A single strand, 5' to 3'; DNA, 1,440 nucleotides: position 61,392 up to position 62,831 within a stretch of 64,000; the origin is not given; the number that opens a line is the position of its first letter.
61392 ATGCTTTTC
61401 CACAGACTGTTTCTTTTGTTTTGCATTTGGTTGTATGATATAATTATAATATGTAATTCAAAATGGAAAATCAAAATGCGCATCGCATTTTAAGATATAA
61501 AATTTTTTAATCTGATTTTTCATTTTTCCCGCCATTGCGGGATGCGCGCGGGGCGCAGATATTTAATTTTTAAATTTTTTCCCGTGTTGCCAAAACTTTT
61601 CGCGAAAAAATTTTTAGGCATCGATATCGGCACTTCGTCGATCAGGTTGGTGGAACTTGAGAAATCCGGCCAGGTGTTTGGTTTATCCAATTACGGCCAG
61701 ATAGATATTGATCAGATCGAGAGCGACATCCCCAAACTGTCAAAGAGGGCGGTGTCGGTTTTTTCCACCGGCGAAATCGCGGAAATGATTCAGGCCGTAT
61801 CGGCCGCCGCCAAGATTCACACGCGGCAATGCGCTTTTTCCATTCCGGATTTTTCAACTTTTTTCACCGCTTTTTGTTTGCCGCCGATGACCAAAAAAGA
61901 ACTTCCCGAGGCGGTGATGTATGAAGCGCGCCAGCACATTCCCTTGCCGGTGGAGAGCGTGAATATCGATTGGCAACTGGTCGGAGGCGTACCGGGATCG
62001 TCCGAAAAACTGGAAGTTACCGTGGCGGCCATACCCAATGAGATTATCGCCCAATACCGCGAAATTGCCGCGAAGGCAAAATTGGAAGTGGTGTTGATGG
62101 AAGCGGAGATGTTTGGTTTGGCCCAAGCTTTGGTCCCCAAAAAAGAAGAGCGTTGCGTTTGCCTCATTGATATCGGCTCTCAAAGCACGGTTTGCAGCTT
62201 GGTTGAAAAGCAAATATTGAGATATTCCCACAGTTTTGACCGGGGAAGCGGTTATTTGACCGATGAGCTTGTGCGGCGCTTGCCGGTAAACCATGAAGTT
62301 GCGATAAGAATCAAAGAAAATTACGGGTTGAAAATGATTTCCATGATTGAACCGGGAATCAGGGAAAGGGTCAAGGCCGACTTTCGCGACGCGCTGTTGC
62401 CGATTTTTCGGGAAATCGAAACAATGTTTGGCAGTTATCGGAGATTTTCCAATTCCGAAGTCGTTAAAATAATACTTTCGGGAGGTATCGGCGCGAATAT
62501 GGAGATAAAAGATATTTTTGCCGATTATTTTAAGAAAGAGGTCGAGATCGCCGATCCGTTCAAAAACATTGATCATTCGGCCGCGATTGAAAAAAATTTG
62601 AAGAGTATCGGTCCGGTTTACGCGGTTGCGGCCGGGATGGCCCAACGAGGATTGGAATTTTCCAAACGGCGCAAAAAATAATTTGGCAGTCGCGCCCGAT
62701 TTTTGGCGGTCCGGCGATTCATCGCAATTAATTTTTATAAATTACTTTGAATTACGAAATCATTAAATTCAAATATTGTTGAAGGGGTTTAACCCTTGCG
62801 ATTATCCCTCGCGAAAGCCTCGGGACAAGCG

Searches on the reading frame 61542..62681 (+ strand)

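Call 13: search_protein_families(library=pfam, proteins=[window:61542-62681:+])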
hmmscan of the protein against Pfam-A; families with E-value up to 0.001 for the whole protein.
window:61542-62681:+ (379 aa): 2 families
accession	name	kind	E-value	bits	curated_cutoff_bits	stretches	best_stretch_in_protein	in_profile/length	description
PF11104.14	PilM_2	-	6.2e-35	121.2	27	1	26-369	1-338/340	Type IV pilus assembly protein PilM;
PF14450.12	FtsA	-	1.5e-10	41.9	31.8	1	207-351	1-114/127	Cell division protein FtsA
